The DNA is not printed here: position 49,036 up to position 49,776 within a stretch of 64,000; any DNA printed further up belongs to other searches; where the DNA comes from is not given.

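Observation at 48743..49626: Candidate unconventional toxin-antitoxin/defence pair: minimal NTase-like protein plus XRE-HTH protein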

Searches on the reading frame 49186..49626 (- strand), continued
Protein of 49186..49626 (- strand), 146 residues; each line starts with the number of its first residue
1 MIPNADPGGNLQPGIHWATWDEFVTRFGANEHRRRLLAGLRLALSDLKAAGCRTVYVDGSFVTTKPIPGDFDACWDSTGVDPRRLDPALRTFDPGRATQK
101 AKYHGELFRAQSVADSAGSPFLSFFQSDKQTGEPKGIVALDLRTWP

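Call 24: predict_structure(alignment_id=A1)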
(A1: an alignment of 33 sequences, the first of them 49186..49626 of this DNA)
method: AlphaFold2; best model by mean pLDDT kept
length: 146 residues; sequences in the alignment: 33
mean_pLDDT: 92.9   pTM: 0.88
mean pLDDT of the five models: 92.9, 92.6, 92.3, 91.6, 91.4
residues with pLDDT >= 90: 117; 70-90: 26; 50-70: 3; < 50: 0
segments of 3 or more residues with pLDDT < 50: none
pLDDT, mean of each block of 10 residues (from residue 1): 91 96 96 96 97 96 92 96 91 80 94 91 92 94 90
secondary structure, 60 per line:
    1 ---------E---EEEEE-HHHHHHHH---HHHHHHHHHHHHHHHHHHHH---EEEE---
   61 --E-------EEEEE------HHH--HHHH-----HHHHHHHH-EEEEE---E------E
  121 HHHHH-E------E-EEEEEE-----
elements in order: E14-18 H20-27 H31-50 E54-57 E71-75 H87-90 H96-103 E105-109 H121-125 E136-141

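Call 25: search_protein_representatives(protein=window:49186-49626:-)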
Query: 146 residues. Proteins with E-value up to 0.001 (for the whole library): 1889; up to 1e-10: 954; up to 1e-30: 83. The best 150 are listed.
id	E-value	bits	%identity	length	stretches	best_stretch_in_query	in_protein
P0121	1.2e-51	191.2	65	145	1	1-142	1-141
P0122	5.8e-51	189.0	63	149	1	1-145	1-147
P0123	1.6e-50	187.5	57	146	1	1-145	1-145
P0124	2.3e-49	183.8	59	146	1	1-143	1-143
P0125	1.2e-47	178.2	59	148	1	2-143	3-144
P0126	1.4e-47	178.0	57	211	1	1-144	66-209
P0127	1.5e-45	171.4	56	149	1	2-145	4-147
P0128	7.7e-45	169.1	56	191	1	2-145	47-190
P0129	2.4e-43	164.2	57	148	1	1-142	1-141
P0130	4.4e-43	163.4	57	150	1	8-145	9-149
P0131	2.2e-42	161.1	59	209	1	1-143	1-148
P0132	4.6e-42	160.1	55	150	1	1-143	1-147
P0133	2.0e-41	158.0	53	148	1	1-146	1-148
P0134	2.1e-41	157.9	62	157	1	2-145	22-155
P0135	4.7e-41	156.8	59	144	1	1-142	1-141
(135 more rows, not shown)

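Call 29: fold_search(model_id=the predicted structure, library=pdb)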
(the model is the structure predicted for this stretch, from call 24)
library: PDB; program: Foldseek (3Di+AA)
matches with E <= 10: 143; with E <= 0.001: 0
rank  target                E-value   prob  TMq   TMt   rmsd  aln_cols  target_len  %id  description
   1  5lpa_A                3.7e-01  0.20  0.23  0.13   3.2        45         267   22  AadA E87Q in complex with ATP, calcium and dihydrostreptomycin (released 2018-01-17)
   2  2rff                  4.6e-01  0.15  0.29  0.36   9.4       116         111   10  Crystal structure of a putative nucleotidyltransferase (NP_343093.1) from Sulfolobus solfataricus at 1.40 A resolution (released 2007-10-16)
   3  6sxj                  4.9e-01  0.08  0.24  0.16   9.7       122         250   16  Crystal structure of spectinomycin adenyltransferase AAD(9) from Enterococcus faecialis (released 2020-04-15)
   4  1no5_B                5.2e-01  0.18  0.33  0.42   6.0       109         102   15  Structure of HI0073 from Haemophilus influenzae, the nucleotide binding domain of the HI0073/HI0074 two protein nucleo (released 2004-03-16)
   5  6m6u_F                7.7e-01  0.20  0.31  0.35   4.2        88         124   15  Crystal structure the toxin-antitoxin MntA-HpeT mutant-D39ED41E (released 2020-09-30)
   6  5luh_A                7.7e-01  0.11  0.28  0.18   6.2       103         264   16  AadA E87Q in complex with ATP, calcium and streptomycin (released 2018-01-17)
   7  7bxo_E                8.8e-01  0.14  0.30  0.33   4.5        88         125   16  Crystal structure of the toxin-antitoxin with AMP-PNP (released 2020-09-30)
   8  5luh_B                9.4e-01  0.14  0.24  0.15   3.4        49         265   18  AadA E87Q in complex with ATP, calcium and streptomycin (released 2018-01-17)
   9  6nmk_A                9.4e-01  0.11  0.26  0.17   8.7       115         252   14  Binary complex structure of the T130K mutant of ANT-4'' with Neomycin (released 2020-01-15)
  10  7bxo_A                1.1e+00  0.13  0.29  0.32   4.7        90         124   16  Crystal structure of the toxin-antitoxin with AMP-PNP (released 2020-09-30)
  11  5g4a_A                1.1e+00  0.12  0.23  0.14   3.3        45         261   20  AadA in complex with ATP and magnesium (released 2017-11-29)
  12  6fzb_B                1.1e+00  0.08  0.23  0.14  10.5       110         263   14  AadA in complex with ATP, magnesium and streptomycin (released 2018-06-13)
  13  6nmk_B                1.3e+00  0.09  0.26  0.17   8.7       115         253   14  Binary complex structure of the T130K mutant of ANT-4'' with Neomycin (released 2020-01-15)
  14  6xxq_A                1.3e+00  0.06  0.26  0.17  10.3       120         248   12  Crystal structure of spectinomycin adenyltransferase AAD(9) from Enterococcus faecialis with ATP and spectinomycin (released 2020-04-15)
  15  6xz0                  1.3e+00  0.06  0.23  0.16   9.5       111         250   16  Crystal structure of spectinomycin adenyltransferase AAD(9) from Enterococcus faecialis with spectinomycin (released 2020-04-15)
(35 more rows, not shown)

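Call 33: search_dna_similar(query=window:49186-49626:-, collection=plasmids, mode=protein, max_evalue=0.001, max_rows=25)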
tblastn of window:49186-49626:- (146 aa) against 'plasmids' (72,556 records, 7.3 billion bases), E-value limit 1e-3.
Records with a match: 28; places in all: 28; records where one place covers at least 80% of the query: 28.
Best place of each record, by identity: <60% 28.
By first word of the organism name: Calothrix 4; Agrobacterium 4; Tolypothrix 3; Acinetobacter 3; Microchaete 2; Aulosira 2; Rhizobium 2; Oscillatoria 2; Sinorhizobium 2; Roseovarius 2; and 2 more.
By predicted mobility (MOB-suite, as given by PLSDB): non-mobilizable 13; conjugative 11; mobilizable 4.
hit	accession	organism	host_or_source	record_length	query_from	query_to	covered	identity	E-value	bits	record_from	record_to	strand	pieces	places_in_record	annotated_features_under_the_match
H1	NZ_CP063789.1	Tolypothrix sp. PCC 7712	Soil sample,soil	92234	1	143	98%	58.7%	6e-46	166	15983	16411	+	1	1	hypothetical protein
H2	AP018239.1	Microchaete diplosiphon NIES-3275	-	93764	1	143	98%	58.7%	6e-46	166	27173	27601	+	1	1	hypothetical protein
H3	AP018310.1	Aulosira laxa NIES-50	-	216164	1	143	98%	58.7%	1e-44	162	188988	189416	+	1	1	hypothetical protein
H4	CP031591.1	Marinibacterium anthonyi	Isolate culture,marine surface water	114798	11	146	93%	58.8%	5e-39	146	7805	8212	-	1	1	hypothetical protein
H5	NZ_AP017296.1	Nostoc sp. NIES-3756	-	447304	1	142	97%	55.6%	3e-40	149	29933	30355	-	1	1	hypothetical protein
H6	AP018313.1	Aulosira laxa NIES-50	-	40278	1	145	99%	52.0%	2e-38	144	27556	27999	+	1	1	hypothetical protein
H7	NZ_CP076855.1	Rhizobium sp. WYJ-E13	Curcuma wenyujin Y.H. Chen et C. ...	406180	1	146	100%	51.0%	3e-30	120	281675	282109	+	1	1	hypothetical protein | XRE family transcriptional regulator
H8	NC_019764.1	Oscillatoria nigro-viridis PCC 7112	-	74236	1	145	99%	50.0%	2e-33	130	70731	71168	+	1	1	hypothetical protein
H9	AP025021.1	Calothrix sp. PCC 7716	-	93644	1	145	99%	48.0%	1e-30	122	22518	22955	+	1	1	hypothetical protein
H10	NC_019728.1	Calothrix sp. PCC 6303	-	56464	1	145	99%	47.7%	2e-30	121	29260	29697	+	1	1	hypothetical protein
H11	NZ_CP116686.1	Agrobacterium fabrum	cell culture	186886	1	144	99%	47.0%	8e-30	119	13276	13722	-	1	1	hypothetical protein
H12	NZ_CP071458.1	Rhizobium lentis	lentil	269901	1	144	99%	47.0%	1e-29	119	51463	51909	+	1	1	hypothetical protein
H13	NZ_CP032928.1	Agrobacterium tumefaciens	Rubus sp.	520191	1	144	99%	47.0%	3e-29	118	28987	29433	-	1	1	hypothetical protein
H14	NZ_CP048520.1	Agrobacterium tumefaciens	walnut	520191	1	144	99%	47.0%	3e-29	118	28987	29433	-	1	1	hypothetical protein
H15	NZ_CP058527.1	Agrobacterium tumefaciens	-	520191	1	144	99%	47.0%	3e-29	118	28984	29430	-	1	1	hypothetical protein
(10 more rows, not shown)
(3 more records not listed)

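Call 34: search_dna_similar(query=window:49186-49626:-, collection=phages, mode=protein, max_evalue=0.001, max_rows=25)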
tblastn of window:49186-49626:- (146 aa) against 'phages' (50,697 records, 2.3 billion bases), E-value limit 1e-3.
No match.

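Call 35: get_annotated_region(hit=H11, flank=3000)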
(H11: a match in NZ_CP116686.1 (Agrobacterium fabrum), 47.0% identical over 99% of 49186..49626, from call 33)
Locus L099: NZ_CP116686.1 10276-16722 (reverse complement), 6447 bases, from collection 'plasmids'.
description: Agrobacterium fabrum strain 2788 plasmid pAt2788b, complete sequence
organism: Agrobacterium fabrum (NCBI taxid 1176649)
taxonomy: Bacteria; Pseudomonadota; Alphaproteobacteria; Hyphomicrobiales; Rhizobiaceae; Agrobacterium; Agrobacterium fabrum
host: -; source: cell culture; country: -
typing (MOB-suite, as given by PLSDB): conjugative; relaxase MOBQ; mating-pair formation MPF_T
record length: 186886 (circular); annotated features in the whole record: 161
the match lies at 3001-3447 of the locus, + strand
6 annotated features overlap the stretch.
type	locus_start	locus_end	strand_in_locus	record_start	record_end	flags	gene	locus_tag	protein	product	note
CDS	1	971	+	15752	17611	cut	-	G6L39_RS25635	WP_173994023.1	ATP-dependent helicase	-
CDS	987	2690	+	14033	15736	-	-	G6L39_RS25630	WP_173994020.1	RNA-directed DNA polymerase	-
CDS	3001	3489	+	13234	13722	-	-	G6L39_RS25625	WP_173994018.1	hypothetical protein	-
CDS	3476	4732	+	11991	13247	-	-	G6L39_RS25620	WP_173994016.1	XRE family transcriptional regulator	-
CDS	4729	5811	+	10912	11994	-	-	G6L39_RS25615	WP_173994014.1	beta family protein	-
CDS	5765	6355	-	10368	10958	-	-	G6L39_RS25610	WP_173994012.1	sce7726 family protein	-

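Call 36: get_annotated_region(hit=H1, flank=3000)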
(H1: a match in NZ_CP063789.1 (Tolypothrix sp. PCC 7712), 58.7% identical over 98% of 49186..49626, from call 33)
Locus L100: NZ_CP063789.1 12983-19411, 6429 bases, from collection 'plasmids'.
description: Tolypothrix sp. PCC 7712 plasmid unnamed4, complete sequence
organism: Tolypothrix sp. PCC 7712 (NCBI taxid 2596898)
taxonomy: Bacteria; Cyanobacteriota; Cyanophyceae; Nostocales; Tolypothrichaceae; Tolypothrix; Tolypothrix sp. PCC 7712
host: -; source: Soil sample,soil; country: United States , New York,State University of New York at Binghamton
typing (MOB-suite, as given by PLSDB): conjugative; replicon rep_cluster_776; relaxase MOBF; mating-pair formation MPF_T
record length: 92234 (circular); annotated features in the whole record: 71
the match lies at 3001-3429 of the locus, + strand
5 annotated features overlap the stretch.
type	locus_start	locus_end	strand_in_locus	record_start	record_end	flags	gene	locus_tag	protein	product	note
CDS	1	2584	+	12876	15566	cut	-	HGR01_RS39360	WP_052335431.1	CHAT domain-containing protein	-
CDS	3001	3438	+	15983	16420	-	-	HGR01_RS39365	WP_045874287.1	hypothetical protein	-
CDS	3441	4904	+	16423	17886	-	-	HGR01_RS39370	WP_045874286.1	XRE family transcriptional regulator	-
CDS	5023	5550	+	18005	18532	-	-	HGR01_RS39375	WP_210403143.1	DUF4186 family protein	-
CDS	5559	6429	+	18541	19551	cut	-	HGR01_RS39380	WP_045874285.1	hypothetical protein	-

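Call 37: search_protein_families(library=pfam, proteins=[L099:3476-4732:+, L100:3441-4904:+, L099:4729-5811:+, L099:3001-3489:+], max_evalue=0.01)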
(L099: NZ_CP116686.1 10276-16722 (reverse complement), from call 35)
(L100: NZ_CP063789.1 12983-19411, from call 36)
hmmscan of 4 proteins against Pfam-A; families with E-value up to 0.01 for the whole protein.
L099:3476-4732:+ (418 aa): 7 families
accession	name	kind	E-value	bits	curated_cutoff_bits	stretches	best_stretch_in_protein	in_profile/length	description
PF06114.19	Peptidase_M78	-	6.8e-09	36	22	1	289-390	27-122/123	IrrE N-terminal-like domain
PF01381.28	HTH_3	-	1.4e-08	35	23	1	81-132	2-52/55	Helix-turn-helix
PF13443.12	HTH_26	-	5.3e-05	23.8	22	1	84-132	6-54/63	Cro/C1-type HTH DNA-binding domain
PF13560.12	HTH_31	-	0.00015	22.4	27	1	80-130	6-56/64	Helix-turn-helix domain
PF13744.12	HTH_37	-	0.00027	21.1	27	1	80-133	23-76/80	Helix-turn-helix domain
PF13413.12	HTH_25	-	0.00044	20.5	24.6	1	80-113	2-35/62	Helix-turn-helix domain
PF11268.13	DUF3071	-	0.0034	18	26.9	1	76-110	56-90/168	Protein of unknown function (DUF3071)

L100:3441-4904:+ (487 aa): 8 families
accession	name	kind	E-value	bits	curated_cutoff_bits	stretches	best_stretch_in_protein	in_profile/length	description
PF01381.28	HTH_3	-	8.3e-08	32.6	23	1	85-137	2-53/55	Helix-turn-helix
PF13413.12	HTH_25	-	7.5e-05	22.9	24.6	1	84-118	2-36/62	Helix-turn-helix domain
PF06114.19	Peptidase_M78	-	0.0001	22.5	22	1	316-373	26-80/123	IrrE N-terminal-like domain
PF13560.12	HTH_31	-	0.00019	22.1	27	1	87-133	9-55/64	Helix-turn-helix domain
PF13443.12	HTH_26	-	0.00025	21.7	22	1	87-136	5-54/63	Cro/C1-type HTH DNA-binding domain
PF12844.13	HTH_19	-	0.0027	18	30.2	0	84-135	4-54/64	Helix-turn-helix domain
PF13744.12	HTH_37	-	0.0036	17.5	27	0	79-136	18-75/80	Helix-turn-helix domain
PF13384.12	HTH_23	-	0.0074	16.5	24.6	0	82-112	7-37/50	Homeodomain-like domain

L099:4729-5811:+ (360 aa): 1 family
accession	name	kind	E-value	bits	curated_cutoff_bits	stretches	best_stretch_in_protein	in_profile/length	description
PF14350.11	Beta_protein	-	1.4e-70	238.9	27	1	8-350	1-341/342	Beta protein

L099:3001-3489:+ (162 aa): 1 family
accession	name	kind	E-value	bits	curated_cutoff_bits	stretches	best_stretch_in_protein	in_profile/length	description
PF22014.2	DUF6932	-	6e-29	101.7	27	1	15-145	8-141/142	Family of unknown function (DUF6932)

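Call 38: search_protein_families(library=padloc, proteins=[L099:3476-4732:+, L100:3441-4904:+, L099:4729-5811:+, L099:3001-3489:+, L100:3001-3438:+], max_evalue=0.01)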
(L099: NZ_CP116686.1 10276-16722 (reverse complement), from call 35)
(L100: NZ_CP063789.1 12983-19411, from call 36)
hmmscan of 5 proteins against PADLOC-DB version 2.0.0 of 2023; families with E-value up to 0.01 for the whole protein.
L099:3476-4732:+ (418 aa): 17 families
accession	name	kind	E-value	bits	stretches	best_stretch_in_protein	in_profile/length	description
PDLC03982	PD-Lambda-2_B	-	9.1e-74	247.1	1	87-414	71-397/402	-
PDLC03947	RmrA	-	1.3e-11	42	2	76-124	12-62/383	-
PDLC03945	RmrA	-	2.5e-10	38.1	2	307-361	210-259/394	-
PDLC03949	RmrA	-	6.9e-10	36.3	2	79-132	6-58/363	-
PDLC03954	RmrA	-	5.7e-09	33.4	2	78-133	13-67/380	-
PDLC03952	RmrA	-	2.6e-08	31.1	1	77-130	24-76/395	-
PDLC03951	RmrA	-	3.2e-08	30.9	1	78-132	11-64/400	-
PDLC03944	RmrA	-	5.7e-08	30.2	1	80-129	11-59/384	-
PDLC04141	capP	-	7.7e-08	30.1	1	307-382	69-142/242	capP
PDLC03948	RmrA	-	9.2e-08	29.4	1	261-361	164-259/397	-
PDLC03946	RmrA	-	1.5e-06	25.2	1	310-392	195-266/357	-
PDLC03956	RmrA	-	9.3e-06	22.9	1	77-132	10-65/399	-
PDLC04142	capH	-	0.00026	20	1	80-142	11-72/103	capH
PDLC02926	HTH_VI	-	0.00042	18.5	1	78-133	4-58/92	-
PDLC03955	RmrA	-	0.0007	16.9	1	76-130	21-74/371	-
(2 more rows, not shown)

L100:3441-4904:+ (487 aa): 13 families
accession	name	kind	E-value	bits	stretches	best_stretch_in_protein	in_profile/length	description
PDLC03949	RmrA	-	1.6e-08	31.8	2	82-136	5-58/363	-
PDLC03952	RmrA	-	1.7e-08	31.7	2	80-132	23-74/395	-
PDLC03945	RmrA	-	3.3e-08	31.1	2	84-134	7-56/394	-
PDLC03954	RmrA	-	3.3e-07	27.6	1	81-146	12-74/380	-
PDLC03947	RmrA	-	4.3e-07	27.1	1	80-116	12-48/383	-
PDLC03956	RmrA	-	1.1e-06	26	1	81-158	10-85/399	-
PDLC03944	RmrA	-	2.8e-06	24.6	1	84-133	11-59/384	-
PDLC03955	RmrA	-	3.4e-05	21.2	0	254-350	135-230/371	-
PDLC02926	HTH_VI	-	0.00017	19.8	1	81-145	3-66/92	-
PDLC03948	RmrA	-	0.00072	16.5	0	83-133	12-61/397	-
PDLC04142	capH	-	0.0022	17.1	1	80-159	7-83/103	capH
PDLC03946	RmrA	-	0.0031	14.3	0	282-355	138-211/357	-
PDLC03951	RmrA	-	0.0036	14.3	0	82-146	11-72/400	-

L099:4729-5811:+ (360 aa): 3 families
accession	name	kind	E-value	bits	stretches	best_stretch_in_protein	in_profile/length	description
PDLC03983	PD-Lambda-2_C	-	8.1e-37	125.1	1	7-353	6-351/374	-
PDLC03984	PD-Lambda-2_C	-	3.1e-31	106.8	1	6-353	3-361/377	-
PDLC02985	beta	-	0.009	12.8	0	7-214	9-205/355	-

L099:3001-3489:+ (162 aa): 1 family
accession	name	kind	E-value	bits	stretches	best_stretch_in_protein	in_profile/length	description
PDLC04744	PDC-M63A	-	5.2e-08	31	1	18-147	12-149/152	-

L100:3001-3438:+ (145 aa): 1 family
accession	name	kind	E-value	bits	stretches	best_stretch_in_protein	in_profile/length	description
PDLC04744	PDC-M63A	-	2.2e-16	58.2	1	21-142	24-149/152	-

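Call 42: search_protein_families(library=pfam, alignment_id=A2, max_evalue=10)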
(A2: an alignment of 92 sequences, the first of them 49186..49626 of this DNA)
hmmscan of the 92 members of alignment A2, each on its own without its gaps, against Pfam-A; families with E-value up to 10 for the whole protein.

A. member 1, window:49186-49626:- (146 aa): 1 family
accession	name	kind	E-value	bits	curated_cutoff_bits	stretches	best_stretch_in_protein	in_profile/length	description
PF22014.2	DUF6932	-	1.2e-37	129.9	27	1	3-140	1-141/142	Family of unknown function (DUF6932)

B. families by the number of members that match (of 92 scanned): 24 families
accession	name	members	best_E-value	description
PF22014.2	DUF6932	92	1.6e-41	Family of unknown function (DUF6932)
PF12565.13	DUF3747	2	0.024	Protein of unknown function (DUF3747)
PF16775.10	ZoocinA_TRD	2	0.088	Target recognition domain of lytic exoenzyme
PF12092.13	DUF3568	2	0.1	Protein of unknown function (DUF3568)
PF14394.12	DUF4423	1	0.016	Domain of unknown function (DUF4423)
PF06224.18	AlkZ-like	1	0.052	DNA glycosylase AlkZ-like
PF10623.15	PilI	1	0.083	Plasmid conjugative transfer protein PilI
PF06871.16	TraH_2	1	0.11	TraH_2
PF00282.25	Pyridoxal_deC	1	0.11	Pyridoxal-dependent decarboxylase conserved domain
PF11871.13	DUF3391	1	0.14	Domain of unknown function (DUF3391)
PF24749.2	DUF7695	1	0.14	Domain of unknown function (DUF7695)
PF16248.10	DUF4905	1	0.14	Domain of unknown function (DUF4905)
PF10465.15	Inhibitor_I24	1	0.15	PinA peptidase inhibitor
PF15841.10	TMEM239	1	0.17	Transmembrane protein 239 family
PF07354.18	Sp38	1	0.17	Zona-pellucida-binding protein (Sp38) N-terminal Ig domain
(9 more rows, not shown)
